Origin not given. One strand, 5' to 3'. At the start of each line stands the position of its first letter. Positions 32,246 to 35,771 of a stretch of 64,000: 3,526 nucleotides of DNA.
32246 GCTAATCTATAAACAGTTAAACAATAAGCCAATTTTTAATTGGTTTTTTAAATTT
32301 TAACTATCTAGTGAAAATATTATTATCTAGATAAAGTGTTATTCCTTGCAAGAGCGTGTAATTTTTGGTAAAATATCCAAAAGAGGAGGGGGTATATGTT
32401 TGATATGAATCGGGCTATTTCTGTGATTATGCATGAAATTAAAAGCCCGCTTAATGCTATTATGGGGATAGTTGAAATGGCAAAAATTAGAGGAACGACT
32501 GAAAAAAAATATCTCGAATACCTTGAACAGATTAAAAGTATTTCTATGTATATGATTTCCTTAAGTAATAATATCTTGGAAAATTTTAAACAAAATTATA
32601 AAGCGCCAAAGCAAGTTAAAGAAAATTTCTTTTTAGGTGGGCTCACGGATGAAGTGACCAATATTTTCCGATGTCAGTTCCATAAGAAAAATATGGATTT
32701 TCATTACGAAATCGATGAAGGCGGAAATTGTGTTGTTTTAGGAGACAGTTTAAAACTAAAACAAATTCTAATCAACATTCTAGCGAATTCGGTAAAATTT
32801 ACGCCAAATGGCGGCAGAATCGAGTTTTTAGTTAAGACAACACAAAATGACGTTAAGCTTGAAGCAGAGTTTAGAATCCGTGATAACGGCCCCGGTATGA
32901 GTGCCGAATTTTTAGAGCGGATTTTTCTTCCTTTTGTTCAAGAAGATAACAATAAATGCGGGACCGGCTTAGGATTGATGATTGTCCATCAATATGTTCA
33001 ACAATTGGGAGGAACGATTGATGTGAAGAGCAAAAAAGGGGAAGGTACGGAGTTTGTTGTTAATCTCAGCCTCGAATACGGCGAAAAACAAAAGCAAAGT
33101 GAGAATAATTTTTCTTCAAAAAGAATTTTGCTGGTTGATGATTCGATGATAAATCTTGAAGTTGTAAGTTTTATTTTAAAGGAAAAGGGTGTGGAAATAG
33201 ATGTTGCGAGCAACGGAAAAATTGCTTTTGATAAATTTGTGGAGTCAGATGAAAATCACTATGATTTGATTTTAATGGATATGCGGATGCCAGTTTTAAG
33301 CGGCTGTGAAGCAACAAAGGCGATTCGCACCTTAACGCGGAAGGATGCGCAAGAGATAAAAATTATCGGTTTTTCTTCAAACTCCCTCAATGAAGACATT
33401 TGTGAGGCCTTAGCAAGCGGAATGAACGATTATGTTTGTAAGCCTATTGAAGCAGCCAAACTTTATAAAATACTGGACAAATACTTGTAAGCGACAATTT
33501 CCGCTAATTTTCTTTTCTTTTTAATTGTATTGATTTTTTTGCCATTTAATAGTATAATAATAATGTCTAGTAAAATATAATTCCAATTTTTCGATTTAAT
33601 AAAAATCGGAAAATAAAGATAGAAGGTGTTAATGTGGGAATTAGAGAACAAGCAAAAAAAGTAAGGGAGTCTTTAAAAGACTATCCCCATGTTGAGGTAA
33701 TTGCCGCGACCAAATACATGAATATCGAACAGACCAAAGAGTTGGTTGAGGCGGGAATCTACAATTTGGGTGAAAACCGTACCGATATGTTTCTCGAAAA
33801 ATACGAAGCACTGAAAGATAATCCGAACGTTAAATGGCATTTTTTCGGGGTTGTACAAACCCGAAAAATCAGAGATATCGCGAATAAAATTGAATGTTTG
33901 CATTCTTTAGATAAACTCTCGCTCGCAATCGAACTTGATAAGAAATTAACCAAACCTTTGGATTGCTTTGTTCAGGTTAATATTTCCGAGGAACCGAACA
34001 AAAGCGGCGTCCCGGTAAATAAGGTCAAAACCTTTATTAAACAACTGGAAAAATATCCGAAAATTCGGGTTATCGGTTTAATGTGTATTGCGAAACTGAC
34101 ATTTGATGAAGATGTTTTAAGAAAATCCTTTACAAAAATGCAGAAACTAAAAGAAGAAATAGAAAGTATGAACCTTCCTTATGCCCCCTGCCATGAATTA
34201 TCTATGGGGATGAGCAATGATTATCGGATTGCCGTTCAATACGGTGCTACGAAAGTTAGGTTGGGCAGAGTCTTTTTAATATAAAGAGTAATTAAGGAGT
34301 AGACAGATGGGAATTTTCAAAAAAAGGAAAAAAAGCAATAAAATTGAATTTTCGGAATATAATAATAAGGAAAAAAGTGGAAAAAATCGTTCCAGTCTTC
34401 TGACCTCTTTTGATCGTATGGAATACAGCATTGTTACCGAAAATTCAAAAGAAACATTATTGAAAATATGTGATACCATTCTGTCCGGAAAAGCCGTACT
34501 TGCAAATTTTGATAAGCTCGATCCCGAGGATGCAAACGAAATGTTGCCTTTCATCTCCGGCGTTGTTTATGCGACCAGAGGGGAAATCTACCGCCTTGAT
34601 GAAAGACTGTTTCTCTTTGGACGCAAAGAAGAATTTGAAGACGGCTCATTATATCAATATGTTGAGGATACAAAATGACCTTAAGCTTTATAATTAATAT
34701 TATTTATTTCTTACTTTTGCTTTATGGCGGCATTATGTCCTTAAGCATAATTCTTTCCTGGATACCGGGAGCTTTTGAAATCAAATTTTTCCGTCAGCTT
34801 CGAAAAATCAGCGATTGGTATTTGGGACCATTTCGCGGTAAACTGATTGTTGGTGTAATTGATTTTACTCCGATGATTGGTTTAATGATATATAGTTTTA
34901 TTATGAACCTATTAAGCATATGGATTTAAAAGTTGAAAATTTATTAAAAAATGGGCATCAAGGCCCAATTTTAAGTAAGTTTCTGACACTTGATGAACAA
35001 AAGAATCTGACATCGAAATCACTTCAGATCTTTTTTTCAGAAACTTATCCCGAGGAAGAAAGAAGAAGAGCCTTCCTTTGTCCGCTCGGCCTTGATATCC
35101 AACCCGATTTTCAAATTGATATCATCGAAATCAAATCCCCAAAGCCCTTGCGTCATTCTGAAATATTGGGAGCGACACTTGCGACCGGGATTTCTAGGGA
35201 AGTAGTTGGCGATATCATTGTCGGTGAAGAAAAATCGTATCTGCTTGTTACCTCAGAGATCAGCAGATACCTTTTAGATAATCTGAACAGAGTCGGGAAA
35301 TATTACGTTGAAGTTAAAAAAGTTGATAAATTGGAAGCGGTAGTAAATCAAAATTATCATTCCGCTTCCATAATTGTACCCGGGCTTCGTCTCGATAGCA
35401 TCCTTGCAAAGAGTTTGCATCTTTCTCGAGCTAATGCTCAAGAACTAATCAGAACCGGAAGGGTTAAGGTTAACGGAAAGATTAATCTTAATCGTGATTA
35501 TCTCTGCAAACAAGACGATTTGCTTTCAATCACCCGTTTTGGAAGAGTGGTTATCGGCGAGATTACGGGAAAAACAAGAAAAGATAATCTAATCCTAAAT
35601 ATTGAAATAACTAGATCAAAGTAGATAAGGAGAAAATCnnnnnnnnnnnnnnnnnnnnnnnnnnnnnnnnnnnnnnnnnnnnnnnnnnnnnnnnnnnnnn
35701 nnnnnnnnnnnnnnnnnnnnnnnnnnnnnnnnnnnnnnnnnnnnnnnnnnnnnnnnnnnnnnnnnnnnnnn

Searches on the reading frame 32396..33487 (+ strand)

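Call 63: search_protein_families(library=pfam, proteins=[window:32396-33487:+], max_evalue=0.00001)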
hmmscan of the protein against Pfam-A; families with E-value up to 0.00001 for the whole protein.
window:32396-33487:+ (364 aa): 3 families
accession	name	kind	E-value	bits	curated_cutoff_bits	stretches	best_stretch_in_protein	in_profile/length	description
PF02518.31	HATPase_c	-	7e-26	91.3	26.4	1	116-226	1-109/111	Histidine kinase-, DNA gyrase B-, and HSP90-like ATPase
PF00072.30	Response_reg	-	9.3e-23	81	30.2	1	244-360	1-110/111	Response regulator receiver domain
PF00512.31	HisKA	-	4.4e-08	33.5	26.9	1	4-62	2-59/66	His Kinase A (phospho-acceptor) domain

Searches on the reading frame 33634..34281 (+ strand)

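Call 63: search_protein_families(library=pfam, proteins=[window:33634-34281:+], max_evalue=0.00001)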
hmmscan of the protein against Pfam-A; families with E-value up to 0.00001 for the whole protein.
window:33634-34281:+ (216 aa): 1 family
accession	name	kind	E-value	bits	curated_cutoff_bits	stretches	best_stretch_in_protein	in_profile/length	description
PF01168.26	Ala_racemase_N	-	1.4e-11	45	24.1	1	4-211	7-212/220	Alanine racemase, N-terminal domain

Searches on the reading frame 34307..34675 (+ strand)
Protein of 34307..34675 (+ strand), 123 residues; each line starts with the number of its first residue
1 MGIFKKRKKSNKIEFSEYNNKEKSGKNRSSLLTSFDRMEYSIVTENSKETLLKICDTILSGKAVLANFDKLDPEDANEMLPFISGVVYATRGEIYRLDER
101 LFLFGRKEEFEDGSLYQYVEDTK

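Call 69: search_protein_families(library=pfam, proteins=[window:34307-34675:+], max_evalue=0.00001)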
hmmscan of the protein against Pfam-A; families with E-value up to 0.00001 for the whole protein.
window:34307-34675:+ (123 aa): 1 family
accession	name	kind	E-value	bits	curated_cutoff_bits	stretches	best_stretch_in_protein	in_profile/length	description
PF04472.17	SepF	-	3.4e-12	46.9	27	1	51-104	12-65/72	Cell division protein SepF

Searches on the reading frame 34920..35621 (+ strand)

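Call 69: search_protein_families(library=pfam, proteins=[window:34920-35621:+], max_evalue=0.00001)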
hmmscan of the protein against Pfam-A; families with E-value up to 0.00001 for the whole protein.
window:34920-35621:+ (234 aa): 2 families
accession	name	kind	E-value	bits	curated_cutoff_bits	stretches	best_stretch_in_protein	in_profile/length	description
PF17774.7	YlmH_RBD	-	4.1e-17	62.7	23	1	62-136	4-81/84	Putative RNA-binding domain in YlmH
PF01479.30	S4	-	5.5e-09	36.1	22.8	1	156-200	1-46/48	S4 domain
